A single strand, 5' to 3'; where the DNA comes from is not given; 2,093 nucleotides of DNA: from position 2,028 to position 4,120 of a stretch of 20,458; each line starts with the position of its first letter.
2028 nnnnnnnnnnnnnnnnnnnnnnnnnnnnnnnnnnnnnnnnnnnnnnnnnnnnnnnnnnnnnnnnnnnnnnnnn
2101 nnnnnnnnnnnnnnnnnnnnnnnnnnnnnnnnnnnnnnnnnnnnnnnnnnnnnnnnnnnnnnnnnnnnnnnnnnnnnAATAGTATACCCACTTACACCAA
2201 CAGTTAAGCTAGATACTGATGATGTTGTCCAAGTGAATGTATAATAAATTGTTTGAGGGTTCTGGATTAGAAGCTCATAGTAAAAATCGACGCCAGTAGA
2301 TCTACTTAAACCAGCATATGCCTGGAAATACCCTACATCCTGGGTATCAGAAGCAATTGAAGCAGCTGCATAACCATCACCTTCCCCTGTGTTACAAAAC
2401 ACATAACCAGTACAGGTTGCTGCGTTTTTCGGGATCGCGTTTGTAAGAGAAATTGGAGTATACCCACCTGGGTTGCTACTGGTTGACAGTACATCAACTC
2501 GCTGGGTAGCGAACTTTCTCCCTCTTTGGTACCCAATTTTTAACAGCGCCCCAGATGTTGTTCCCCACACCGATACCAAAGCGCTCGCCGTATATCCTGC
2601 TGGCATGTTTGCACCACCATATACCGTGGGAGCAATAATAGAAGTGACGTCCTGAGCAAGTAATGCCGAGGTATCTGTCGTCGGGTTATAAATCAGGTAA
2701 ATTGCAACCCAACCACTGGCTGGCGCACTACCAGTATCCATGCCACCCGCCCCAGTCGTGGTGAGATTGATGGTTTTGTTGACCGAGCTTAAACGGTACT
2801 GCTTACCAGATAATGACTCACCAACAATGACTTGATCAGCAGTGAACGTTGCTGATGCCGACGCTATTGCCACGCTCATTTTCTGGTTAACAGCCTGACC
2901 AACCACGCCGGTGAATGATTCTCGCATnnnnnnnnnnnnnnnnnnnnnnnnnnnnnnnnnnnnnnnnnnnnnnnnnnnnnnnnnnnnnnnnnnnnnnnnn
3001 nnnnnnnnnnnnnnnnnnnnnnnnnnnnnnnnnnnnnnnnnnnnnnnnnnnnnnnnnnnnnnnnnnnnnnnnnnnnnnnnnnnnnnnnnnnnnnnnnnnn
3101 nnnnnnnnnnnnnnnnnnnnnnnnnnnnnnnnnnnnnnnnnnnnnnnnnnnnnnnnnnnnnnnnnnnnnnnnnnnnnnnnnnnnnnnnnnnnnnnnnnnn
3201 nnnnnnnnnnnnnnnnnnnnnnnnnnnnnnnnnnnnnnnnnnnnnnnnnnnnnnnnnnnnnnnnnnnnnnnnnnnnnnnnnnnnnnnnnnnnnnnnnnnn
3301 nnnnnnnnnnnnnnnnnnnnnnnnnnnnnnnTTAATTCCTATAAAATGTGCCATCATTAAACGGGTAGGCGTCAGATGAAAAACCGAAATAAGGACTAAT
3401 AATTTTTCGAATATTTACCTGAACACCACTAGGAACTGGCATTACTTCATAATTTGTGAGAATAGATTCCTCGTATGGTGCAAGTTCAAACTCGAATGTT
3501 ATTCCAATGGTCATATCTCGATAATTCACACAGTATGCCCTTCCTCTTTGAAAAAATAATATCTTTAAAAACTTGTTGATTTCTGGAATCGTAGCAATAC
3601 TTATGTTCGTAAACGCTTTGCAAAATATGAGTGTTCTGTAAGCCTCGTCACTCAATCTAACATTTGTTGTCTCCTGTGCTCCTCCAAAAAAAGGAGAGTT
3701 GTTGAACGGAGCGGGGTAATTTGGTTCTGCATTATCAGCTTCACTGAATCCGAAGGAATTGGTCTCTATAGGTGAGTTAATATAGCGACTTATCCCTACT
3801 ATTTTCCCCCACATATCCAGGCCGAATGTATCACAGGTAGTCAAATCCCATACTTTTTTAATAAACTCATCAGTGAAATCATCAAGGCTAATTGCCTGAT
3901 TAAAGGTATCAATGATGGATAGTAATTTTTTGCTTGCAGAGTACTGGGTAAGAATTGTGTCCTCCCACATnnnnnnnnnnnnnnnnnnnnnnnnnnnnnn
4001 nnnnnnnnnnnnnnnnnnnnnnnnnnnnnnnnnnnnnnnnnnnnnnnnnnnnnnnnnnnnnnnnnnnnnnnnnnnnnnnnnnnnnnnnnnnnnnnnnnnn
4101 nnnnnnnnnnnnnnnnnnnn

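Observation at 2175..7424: Contractile-tail-type baseplate and tail-fibre module inside a prophage with lambda int/att and lambda early genes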

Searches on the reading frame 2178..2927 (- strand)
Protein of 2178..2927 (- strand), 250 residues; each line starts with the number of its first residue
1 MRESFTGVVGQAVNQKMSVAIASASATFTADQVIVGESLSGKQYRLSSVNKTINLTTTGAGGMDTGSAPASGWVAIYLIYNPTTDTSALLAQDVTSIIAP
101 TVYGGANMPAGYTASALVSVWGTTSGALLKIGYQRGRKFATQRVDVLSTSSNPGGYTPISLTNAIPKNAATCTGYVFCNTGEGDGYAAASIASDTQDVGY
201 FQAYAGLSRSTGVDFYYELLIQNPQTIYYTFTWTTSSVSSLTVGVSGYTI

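Call 67: search_dna_similar(query=window:2178-2927:-, collection=phages, mode=protein, max_rows=15)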
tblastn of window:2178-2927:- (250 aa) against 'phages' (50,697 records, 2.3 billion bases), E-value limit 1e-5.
Records with a match: 36; places in all: 36; records where one place covers at least 80% of the query: 4.
Best place of each record, by identity: <60% 36.
By first word of the organism name: Burkholderia 16; Yersinia 8; Pseudomonas 6; Ralstonia 5; Paraburkholderia 1.
By host as written in the record: Burkholderia sp. 10; Yersinia enterocolitica 5; - 4; Pseudomonas syringae 7C 4; Ralstonia pseudosolanacearum I-31 (MT043) 3; Paraburkholderia caledonica Bk 1; Burkholderia pseudomallei NCTC 13178 1; Burkholderia thailandensis 1; and 7 more.
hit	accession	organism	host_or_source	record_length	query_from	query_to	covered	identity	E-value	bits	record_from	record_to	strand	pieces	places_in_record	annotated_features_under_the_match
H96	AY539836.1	Burkholderia phage BcepMu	-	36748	8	191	74%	54.9%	2e-49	179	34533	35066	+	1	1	gp52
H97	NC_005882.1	Burkholderia phage BcepMu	-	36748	8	191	74%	54.9%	2e-49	179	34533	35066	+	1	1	tail fiber protein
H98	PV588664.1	Paraburkholderia phage IPK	Paraburkholderia caledonica Bk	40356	5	174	68%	57.1%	2e-51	185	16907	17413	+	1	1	record has no annotation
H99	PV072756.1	Burkholderia phage vB_PL1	Burkholderia sp.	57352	7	174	67%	57.1%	2e-42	159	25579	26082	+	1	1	tail protein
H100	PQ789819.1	Burkholderia phage vB_E192a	Burkholderia sp.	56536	7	169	65%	58.3%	7e-42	157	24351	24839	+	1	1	tail protein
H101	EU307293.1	Burkholderia phage Bups phi1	Burkholderia pseudomallei NCTC 13178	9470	7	169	65%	57.7%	4e-40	152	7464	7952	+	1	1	putative tail protein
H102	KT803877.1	Burkholderia phage PE067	Burkholderia thailandensis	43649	9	169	64%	57.8%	8e-44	163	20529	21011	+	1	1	tail fiber protein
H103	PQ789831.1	Burkholderia phage vB_E436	Burkholderia sp.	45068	9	169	64%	57.8%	8e-44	163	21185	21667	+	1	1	tail fiber protein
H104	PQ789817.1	Burkholderia phage vB_E177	Burkholderia sp.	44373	9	169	64%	57.8%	9e-44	162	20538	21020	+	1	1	tail fiber protein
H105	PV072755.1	Burkholderia phage vB_E169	Burkholderia sp.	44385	9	169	64%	57.8%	9e-44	162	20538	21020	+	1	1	tail fiber protein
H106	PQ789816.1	Burkholderia phage vB_E159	Burkholderia sp.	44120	9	176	67%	55.4%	1e-47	174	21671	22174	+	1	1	tail fiber protein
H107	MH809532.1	Burkholderia phage phiE131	Burkholderia thailandensis E131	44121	9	176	67%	55.4%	1e-47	174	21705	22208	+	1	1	hypothetical protein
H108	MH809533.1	Burkholderia phage phiE058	Burkholderia thailandensis E058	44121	9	176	67%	55.4%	1e-47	174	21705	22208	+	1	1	hypothetical protein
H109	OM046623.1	Yersinia phage vB_YenM_21.09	Yersinia enterocolitica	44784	5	168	66%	56.1%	3e-46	170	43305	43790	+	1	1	tail fiber protein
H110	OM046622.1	Yersinia phage vB_YenM_06.16-1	Yersinia enterocolitica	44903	5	168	66%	56.1%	3e-46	170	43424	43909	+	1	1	tail fiber protein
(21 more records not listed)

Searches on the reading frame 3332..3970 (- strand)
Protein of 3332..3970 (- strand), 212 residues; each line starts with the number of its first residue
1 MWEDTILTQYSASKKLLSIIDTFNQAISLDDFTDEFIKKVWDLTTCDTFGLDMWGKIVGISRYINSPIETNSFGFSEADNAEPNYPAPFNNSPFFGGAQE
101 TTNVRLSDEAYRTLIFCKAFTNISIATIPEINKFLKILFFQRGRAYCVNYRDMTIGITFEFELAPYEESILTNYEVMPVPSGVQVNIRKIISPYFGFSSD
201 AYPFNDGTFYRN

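Call 4: search_protein_families(library=pfam, proteins=[window:3332-3970:-], max_evalue=0.01)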
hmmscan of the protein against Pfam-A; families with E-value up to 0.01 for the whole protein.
window:3332-3970:- (212 aa): 1 family
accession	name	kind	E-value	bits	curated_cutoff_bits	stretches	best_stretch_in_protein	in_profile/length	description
PF11041.13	DUF2612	-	7.4e-53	179.6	23.5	1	3-186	2-180/181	Protein of unknown function (DUF2612)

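Call 5: search_protein_families(library=phrogs, proteins=[window:3332-3970:-], max_evalue=0.001)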
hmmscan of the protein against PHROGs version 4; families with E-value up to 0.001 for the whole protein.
window:3332-3970:- (212 aa): 4 families
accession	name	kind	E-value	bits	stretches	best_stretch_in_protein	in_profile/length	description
phrog_587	-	head and packaging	1.3e-73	249.4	1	2-207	25-231/392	structural protein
phrog_4797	-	unknown function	1.3e-05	24.9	1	31-140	41-155/567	-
phrog_1160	-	tail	0.00033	20.5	0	105-139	86-120/528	baseplate protein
phrog_22472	-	unknown function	0.00099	19.6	0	107-138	77-108/302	-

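Call 26: search_solved_structures(query=window:3332-3970:-, max_evalue=0.01)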
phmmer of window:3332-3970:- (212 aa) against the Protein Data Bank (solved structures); distinct sequences matched with E-value up to 0.01: 1.
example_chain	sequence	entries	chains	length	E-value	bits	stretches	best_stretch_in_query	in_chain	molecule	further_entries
7kh1_A2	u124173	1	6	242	4.3e-10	43.1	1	32-199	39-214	baseplate wedge protein, gp17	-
